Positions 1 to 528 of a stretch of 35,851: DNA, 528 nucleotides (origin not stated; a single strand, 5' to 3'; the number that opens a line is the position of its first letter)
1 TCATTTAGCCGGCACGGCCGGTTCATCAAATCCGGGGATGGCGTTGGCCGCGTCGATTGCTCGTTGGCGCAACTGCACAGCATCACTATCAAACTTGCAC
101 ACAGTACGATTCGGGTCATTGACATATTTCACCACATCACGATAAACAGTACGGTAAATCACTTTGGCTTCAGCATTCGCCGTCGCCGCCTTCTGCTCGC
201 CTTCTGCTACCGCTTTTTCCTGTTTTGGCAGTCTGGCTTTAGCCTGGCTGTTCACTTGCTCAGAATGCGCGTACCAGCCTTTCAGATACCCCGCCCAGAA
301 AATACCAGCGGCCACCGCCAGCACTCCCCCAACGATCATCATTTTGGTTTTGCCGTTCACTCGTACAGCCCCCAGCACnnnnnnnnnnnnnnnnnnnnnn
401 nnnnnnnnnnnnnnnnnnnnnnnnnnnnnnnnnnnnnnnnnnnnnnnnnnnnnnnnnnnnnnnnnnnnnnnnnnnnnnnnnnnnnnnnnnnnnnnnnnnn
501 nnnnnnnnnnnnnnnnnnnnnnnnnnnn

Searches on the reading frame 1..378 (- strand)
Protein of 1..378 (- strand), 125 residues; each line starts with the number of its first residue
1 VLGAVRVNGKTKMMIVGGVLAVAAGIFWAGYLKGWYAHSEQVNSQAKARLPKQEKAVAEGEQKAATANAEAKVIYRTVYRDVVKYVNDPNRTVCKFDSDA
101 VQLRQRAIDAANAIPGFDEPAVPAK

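Call 115: search_protein_families(library=phrogs, proteins=[window:1-378:-], max_evalue=0.001)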
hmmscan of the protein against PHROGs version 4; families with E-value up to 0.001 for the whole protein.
window:1-378:- (125 aa): 3 families
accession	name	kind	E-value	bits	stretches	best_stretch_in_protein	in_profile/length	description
phrog_2536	-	lysis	3.1e-45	154.4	1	11-124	6-123/129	Rz-like spanin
phrog_8821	-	lysis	5.1e-07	30.9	1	14-112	10-115/130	Rz-like spanin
phrog_1152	-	lysis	1e-05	26.5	1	11-113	6-119/127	Rz-like spanin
